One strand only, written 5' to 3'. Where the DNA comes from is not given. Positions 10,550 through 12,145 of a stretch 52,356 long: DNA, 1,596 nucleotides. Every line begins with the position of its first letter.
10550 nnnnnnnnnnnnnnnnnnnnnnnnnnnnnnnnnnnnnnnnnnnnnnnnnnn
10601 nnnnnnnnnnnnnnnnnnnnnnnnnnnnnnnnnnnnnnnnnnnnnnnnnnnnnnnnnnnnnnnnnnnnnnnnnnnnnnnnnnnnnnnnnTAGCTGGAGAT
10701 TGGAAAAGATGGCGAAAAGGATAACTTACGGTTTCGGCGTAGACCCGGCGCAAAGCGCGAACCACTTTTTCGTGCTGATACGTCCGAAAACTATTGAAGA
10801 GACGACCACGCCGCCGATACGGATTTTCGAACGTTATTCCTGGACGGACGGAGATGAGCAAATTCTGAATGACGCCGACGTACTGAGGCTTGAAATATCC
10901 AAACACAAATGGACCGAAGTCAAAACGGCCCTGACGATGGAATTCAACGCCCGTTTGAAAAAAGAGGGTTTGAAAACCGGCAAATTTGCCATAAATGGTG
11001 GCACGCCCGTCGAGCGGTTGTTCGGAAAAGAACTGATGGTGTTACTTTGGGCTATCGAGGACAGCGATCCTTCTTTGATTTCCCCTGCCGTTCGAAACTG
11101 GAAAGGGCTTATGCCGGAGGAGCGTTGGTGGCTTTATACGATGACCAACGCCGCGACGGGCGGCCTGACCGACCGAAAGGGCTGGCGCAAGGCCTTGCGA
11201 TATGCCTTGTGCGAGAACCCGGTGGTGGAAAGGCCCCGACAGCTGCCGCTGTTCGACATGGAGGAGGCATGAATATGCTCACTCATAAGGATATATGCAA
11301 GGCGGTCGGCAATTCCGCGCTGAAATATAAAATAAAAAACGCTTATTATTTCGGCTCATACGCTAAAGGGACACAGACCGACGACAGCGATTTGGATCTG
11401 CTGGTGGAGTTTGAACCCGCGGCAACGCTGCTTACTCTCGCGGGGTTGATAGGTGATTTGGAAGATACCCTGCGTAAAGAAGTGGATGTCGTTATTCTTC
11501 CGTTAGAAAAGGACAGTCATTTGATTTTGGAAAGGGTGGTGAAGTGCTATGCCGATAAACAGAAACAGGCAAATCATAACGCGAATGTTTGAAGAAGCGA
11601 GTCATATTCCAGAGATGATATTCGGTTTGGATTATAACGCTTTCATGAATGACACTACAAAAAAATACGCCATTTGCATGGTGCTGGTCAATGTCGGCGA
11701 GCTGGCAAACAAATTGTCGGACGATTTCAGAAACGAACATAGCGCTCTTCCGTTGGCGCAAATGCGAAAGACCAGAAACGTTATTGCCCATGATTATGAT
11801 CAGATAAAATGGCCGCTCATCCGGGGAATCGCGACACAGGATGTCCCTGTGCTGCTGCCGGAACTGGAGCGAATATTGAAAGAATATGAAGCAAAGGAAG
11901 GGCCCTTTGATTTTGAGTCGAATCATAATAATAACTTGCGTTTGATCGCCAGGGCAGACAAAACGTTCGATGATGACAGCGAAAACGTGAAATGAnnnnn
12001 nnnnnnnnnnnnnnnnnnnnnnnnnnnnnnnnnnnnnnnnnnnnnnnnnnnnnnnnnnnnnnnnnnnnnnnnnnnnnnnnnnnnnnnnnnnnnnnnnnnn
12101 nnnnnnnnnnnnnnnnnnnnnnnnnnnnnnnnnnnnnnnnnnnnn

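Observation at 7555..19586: DUF499 ATPase / DUF3780 / DUF1156 methylase / PLD-SNF2 helicase locus with two additional modules spliced into one translationally coupled array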

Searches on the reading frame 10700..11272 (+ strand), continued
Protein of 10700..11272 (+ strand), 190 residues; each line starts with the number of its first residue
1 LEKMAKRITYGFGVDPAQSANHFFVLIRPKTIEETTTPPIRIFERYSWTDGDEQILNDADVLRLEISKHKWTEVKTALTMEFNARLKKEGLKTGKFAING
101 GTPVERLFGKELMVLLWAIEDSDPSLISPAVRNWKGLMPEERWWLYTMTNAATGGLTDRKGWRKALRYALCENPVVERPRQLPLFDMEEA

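Call 42: search_protein_families(library=pfam, proteins=[L001:7552-8844:+, L004:5545-6366:+, L040:13502-14524:+, L040:14526-15038:+, L045:3988-4959:+, L045:4971-6017:+, L050:13620-15305:+, L057:13511-14185:+, L057:14338-15099:+, L058:9595-10542:+], max_evalue=0.01)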
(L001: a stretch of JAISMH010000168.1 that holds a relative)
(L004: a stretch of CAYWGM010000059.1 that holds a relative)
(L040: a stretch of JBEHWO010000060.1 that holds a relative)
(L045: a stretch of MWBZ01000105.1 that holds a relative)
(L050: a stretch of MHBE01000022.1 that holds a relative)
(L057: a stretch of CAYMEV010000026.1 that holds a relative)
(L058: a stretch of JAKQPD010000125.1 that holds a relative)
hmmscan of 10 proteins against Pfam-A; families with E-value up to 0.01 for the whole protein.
L001:7552-8844:+ (430 aa): 2 families
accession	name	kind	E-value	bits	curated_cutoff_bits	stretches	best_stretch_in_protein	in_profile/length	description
PF13175.12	AAA_15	-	3.7e-18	66.7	32.1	2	317-363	326-373/374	AAA ATPase domain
PF13304.12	AAA_21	-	2.3e-07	31.6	27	1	322-364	261-303/304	AAA domain, putative AbiEii toxin, Type IV TA system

L004:5545-6366:+ (273 aa): 2 families
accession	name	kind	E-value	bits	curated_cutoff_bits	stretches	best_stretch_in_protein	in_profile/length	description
PF18144.7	SMODS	-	2.9e-39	135.3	26.5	1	13-167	17-164/164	Second Messenger Oligonucleotide or Dinucleotide Synthetase domain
PF01909.29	NTP_transf_2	-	1.4e-05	25.8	21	1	48-77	20-54/93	Nucleotidyltransferase domain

L040:13502-14524:+ (340 aa): 8 families
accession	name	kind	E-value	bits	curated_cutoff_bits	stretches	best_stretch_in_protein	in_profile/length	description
PF13304.12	AAA_21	-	7e-21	76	27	1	24-282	1-303/304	AAA domain, putative AbiEii toxin, Type IV TA system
PF13175.12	AAA_15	-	2e-16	61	32.1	2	167-280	256-372/374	AAA ATPase domain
PF02463.25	SMC_N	-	7e-09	35.9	40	1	1-284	1-204/220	RecF/RecN/SMC N terminal domain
PF00005.33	ABC_tran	-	4.4e-07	31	25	1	25-113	14-80/137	ABC transporter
PF13401.12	AAA_22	-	0.00012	22.8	27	0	22-46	5-29/130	AAA domain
PF13476.12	AAA_23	-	0.00034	21.7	27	1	4-187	1-175/201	AAA domain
PF13555.12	AAA_29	-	0.0067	16.6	27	0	3-39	2-39/61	P-loop containing region of AAA domain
PF11398.14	DUF2813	-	0.0081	16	21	0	5-46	6-46/372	Protein of unknown function (DUF2813)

L040:14526-15038:+ (170 aa): 0 families

L045:3988-4959:+ (323 aa): 0 families

L045:4971-6017:+ (348 aa): 2 families
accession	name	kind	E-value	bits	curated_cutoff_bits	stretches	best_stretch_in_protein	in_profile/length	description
PF02661.23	Fic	-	8e-15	55.9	24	1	110-214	4-93/93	Fic/DOC family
PF17726.7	DpnI_C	-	0.0083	16.7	23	0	317-343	44-70/70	Dam-replacing HTH domain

L050:13620-15305:+ (561 aa): 2 families
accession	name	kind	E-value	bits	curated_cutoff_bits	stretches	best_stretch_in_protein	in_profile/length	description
PF04326.19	SLFN_AlbA_2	-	3e-17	63.7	25.3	1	14-120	1-109/118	Schlafen, AlbA_2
PF21247.3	Fic-like_C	-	8.3e-11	42.1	27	1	495-550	9-64/64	Filamentation induced by cAMP protein Fic-like, C-terminal domain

L057:13511-14185:+ (224 aa): 0 families

L057:14338-15099:+ (253 aa): 0 families

L058:9595-10542:+ (315 aa): 1 family
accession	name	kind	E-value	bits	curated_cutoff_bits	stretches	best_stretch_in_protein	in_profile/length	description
PF07751.16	Abi_2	-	6.4e-54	183.5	25.6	1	40-224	1-184/184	Abi-like protein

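Call 44: search_protein_families(library=pfam, proteins=[L063:13609-15000:+, L067:13573-14046:+, L071:13471-14898:+, L077:8206-9666:+, L079:6293-6661:+, L079:6757-7050:+, L079:7019-7396:+, L076:10428-12242:+, L079:1851-2222:+], max_evalue=0.01)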
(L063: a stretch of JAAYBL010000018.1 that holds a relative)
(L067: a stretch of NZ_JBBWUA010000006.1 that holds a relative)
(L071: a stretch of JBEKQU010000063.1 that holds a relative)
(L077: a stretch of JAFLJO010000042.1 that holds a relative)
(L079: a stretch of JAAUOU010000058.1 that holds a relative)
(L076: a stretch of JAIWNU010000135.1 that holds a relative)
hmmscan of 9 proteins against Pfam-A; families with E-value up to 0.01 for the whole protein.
L063:13609-15000:+ (463 aa): 6 families
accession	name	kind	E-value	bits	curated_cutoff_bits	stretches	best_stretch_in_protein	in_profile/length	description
PF04326.19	SLFN_AlbA_2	-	3.2e-24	86.2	25.3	1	15-125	1-117/118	Schlafen, AlbA_2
PF13749.12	HATPase_c_4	-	1.6e-22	79.8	26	1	294-377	1-88/89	Putative ATP-dependent DNA helicase recG C-terminal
PF19121.6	DUF5805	-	9.2e-05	23.2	28.5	1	392-449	2-59/67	Family of unknown function (DUF5805)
PF13412.12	HTH_24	-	0.00026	21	21.9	1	407-449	7-48/48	Winged helix-turn-helix DNA-binding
PF12840.13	HTH_20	-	0.00044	20.6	27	1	407-446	8-46/51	Helix-turn-helix domain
PF04703.18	FaeA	-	0.0056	17.4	20.7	1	406-461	3-60/62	FaeA-like protein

L067:13573-14046:+ (157 aa): 1 family
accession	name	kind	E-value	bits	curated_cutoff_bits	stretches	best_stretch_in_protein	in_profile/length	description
PF01878.24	EVE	-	1.3e-05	25.7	23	1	42-147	34-144/145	EVE domain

L071:13471-14898:+ (475 aa): 3 families
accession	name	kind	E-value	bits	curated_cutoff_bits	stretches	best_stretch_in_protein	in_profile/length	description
PF21247.3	Fic-like_C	-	8.8e-15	54.8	27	1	420-469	13-62/64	Filamentation induced by cAMP protein Fic-like, C-terminal domain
PF04326.19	SLFN_AlbA_2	-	8.7e-13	49.3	25.3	1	14-124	1-113/118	Schlafen, AlbA_2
PF13749.12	HATPase_c_4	-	1.7e-06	28.3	26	1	305-366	5-69/89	Putative ATP-dependent DNA helicase recG C-terminal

L077:8206-9666:+ (486 aa): 3 families
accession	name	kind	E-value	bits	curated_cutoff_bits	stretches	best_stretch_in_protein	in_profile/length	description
PF21247.3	Fic-like_C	-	1.8e-22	79.4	27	1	409-471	1-64/64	Filamentation induced by cAMP protein Fic-like, C-terminal domain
PF04326.19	SLFN_AlbA_2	-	8.9e-21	75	25.3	1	14-123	1-117/118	Schlafen, AlbA_2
PF13749.12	HATPase_c_4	-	1.3e-19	70.4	26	1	298-385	1-89/89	Putative ATP-dependent DNA helicase recG C-terminal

L079:6293-6661:+ (122 aa): 0 families

L079:6757-7050:+ (97 aa): 0 families

L079:7019-7396:+ (125 aa): 1 family
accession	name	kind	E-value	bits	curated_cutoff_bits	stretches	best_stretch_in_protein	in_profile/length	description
PF02452.23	PemK_toxin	-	4.9e-24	85.1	23.1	1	14-121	1-108/109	PemK-like, MazF-like toxin of type II toxin-antitoxin system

L076:10428-12242:+ (604 aa): 9 families
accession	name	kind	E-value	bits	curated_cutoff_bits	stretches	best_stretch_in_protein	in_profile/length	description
PF13175.12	AAA_15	-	1.6e-24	87.6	32.1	2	50-92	1-45/374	AAA ATPase domain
PF13304.12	AAA_21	-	4.8e-20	73.3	27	2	295-359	239-304/304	AAA domain, putative AbiEii toxin, Type IV TA system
PF02463.25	SMC_N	-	1.2e-12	48.2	40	2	50-91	1-45/220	RecF/RecN/SMC N terminal domain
PF13476.12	AAA_23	-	2.4e-09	38.5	27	1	53-92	1-41/201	AAA domain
PF00005.33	ABC_tran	-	1e-05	26.6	25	1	66-91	7-32/137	ABC transporter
PF13555.12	AAA_29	-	4.7e-05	23.5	27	1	57-91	7-43/61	P-loop containing region of AAA domain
PF13514.12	AAA_27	-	7.4e-05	22.9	22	1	51-91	3-47/206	AAA domain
PF20720.3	nSTAND3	-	0.0025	18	27.2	0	68-100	15-46/155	Novel STAND NTPase 3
PF11398.14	DUF2813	-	0.0068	16.3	21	0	52-92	4-44/372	Protein of unknown function (DUF2813)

L079:1851-2222:+ (123 aa): 1 family
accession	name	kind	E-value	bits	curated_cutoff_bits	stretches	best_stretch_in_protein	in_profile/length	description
PF05635.17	23S_rRNA_IVP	-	1.4e-19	70.7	33.8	1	8-113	5-105/106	23S rRNA-intervening sequence protein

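Call 82: find_encoding_contigs(protein=P0005, flank=8000)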
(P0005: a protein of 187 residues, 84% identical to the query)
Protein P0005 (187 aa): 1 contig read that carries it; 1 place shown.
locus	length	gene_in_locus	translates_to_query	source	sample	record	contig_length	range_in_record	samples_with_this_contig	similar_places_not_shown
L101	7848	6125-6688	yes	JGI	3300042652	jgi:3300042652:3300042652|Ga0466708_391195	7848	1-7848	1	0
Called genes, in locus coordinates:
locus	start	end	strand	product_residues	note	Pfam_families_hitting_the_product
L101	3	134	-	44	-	?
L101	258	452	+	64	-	-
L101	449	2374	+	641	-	PF00133:tRNA-synt_1, PF01406:tRNA-synt_1e, PF09334:tRNA-synt_1g, PF00133:tRNA-synt_1, PF19303:Anticodon_3, PF08264:Anticodon_1, PF01588:tRNA_bind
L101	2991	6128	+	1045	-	PF04465:DUF499, PF13290:CHB_HEX_C_1 (weak), PF13287:Fn3_assoc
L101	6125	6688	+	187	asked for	PF12635:DUF3780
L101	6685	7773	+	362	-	PF06634:DUF1156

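Call 83: find_encoding_contigs(protein=P0004, flank=3000)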
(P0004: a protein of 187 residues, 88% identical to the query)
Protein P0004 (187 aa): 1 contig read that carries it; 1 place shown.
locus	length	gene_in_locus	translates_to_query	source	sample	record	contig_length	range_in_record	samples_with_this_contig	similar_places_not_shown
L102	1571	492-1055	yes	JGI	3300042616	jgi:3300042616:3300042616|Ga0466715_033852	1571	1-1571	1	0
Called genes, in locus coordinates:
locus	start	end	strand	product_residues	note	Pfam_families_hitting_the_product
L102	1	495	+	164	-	?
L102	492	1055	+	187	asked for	PF12635:DUF3780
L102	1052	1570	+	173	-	?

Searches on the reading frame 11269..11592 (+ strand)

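Call 3: search_protein_families(library=pfam, proteins=[window:11269-11592:+], max_evalue=0.01)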
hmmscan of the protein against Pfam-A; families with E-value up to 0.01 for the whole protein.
window:11269-11592:+ (107 aa): 4 families
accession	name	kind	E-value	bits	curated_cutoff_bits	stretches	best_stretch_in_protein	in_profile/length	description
PF18765.7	Polbeta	-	3.8e-13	49.8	26.9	1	19-90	9-80/93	Polymerase beta, Nucleotidyltransferase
PF01909.29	NTP_transf_2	-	5.9e-13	49.5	21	1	19-81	11-78/93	Nucleotidyltransferase domain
PF22600.2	MTPAP-like_central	-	0.00044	20.8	27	1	23-67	40-71/139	Poly(A) RNA polymerase, mitochondrial-like, central palm domain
PF10620.15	MdcG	-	0.0091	16.3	26.5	0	37-76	49-87/121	Phosphoribosyl-dephospho-CoA transferase MdcG C-terminal domain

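Call 4: search_protein_families(library=padloc, proteins=[window:11269-11592:+], max_evalue=0.01)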
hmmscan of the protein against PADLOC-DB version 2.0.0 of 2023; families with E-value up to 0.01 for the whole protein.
window:11269-11592:+ (107 aa): 13 families
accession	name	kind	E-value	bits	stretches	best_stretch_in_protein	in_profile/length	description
PDLC04904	PDC-S09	-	1.2e-18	65.2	1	12-77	15-80/104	-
PDLC04906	PDC-S09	-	5.7e-17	59.9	1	18-76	20-79/98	-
PDLC04902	PDC-S09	-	2.6e-16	57.7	1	13-75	12-75/97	-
PDLC04905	PDC-S09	-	1.5e-10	39.3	1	11-76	10-78/101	-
PDLC04368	PDC-M05A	-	2.1e-07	29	1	17-78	102-162/201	-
PDLC04907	PDC-S09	-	1.2e-06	26.7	1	11-52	16-57/114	-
PDLC04903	PDC-S09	-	1.9e-06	26.1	1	20-79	24-83/108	-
PDLC00803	Cyclase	-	2.7e-05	22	1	15-71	37-93/253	oligonucleotide-cyclase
PDLC00804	Cyclase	-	6.6e-05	20.6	1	7-74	7-75/256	oligonucleotide-cyclase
PDLC00786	Cyclase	-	0.00012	19.6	1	18-48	42-73/293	oligonucleotide-cyclase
PDLC00771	Cyclase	-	0.0003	18.2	1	9-48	27-68/271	oligonucleotide-cyclase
PDLC04372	PDC-M05A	-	0.00052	18.3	1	16-72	70-125/167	-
PDLC04369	PDC-M05A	-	0.00083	17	1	15-50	96-131/201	-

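Call 7: search_protein_families(library=ncbifam, proteins=[window:11269-11592:+], max_evalue=0.01)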
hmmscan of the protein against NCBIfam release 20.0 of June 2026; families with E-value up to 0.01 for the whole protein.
window:11269-11592:+ (107 aa): 2 families
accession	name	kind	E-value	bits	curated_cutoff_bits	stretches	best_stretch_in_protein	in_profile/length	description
NF047752.1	MntA_antitoxin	equivalog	6.1e-14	51.8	60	1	20-77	5-62/106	type VII toxin-antitoxin system MntA family adenylyltransferase antitoxin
NF012212.1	ANT_9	subfamily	0.0025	17.2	340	1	15-54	14-53/249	aminoglycoside nucleotidyltransferase ANT(9)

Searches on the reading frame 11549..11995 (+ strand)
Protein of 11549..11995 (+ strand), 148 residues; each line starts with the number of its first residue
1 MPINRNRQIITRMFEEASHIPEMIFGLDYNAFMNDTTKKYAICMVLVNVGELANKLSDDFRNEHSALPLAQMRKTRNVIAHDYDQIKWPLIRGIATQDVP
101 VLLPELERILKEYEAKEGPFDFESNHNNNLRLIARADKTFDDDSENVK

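Call 3: search_protein_families(library=pfam, proteins=[window:11549-11995:+], max_evalue=0.01)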
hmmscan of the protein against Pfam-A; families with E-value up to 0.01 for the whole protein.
window:11549-11995:+ (148 aa): 1 family
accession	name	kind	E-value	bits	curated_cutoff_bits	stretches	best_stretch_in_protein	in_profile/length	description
PF01934.22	HepT-like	-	1.2e-16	61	23.5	1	16-109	4-120/120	Ribonuclease HepT-like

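Call 4: search_protein_families(library=padloc, proteins=[window:11549-11995:+], max_evalue=0.01)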
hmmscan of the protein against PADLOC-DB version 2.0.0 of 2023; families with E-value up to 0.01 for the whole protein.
window:11549-11995:+ (148 aa): 1 family
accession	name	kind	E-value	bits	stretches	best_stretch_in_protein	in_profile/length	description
PDLC01800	CARF1--CARF_HEPN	-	0.007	13.8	1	22-131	276-381/385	-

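Call 7: search_protein_families(library=ncbifam, proteins=[window:11549-11995:+], max_evalue=0.01)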
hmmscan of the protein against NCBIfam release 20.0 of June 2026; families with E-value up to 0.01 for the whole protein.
window:11549-11995:+ (148 aa): 1 family
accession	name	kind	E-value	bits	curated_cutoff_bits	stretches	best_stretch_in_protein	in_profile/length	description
NF047751.1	HepT_toxin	equivalog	2.1e-06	27.6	60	1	63-99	78-114/120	type VII toxin-antitoxin system HepT family RNase toxin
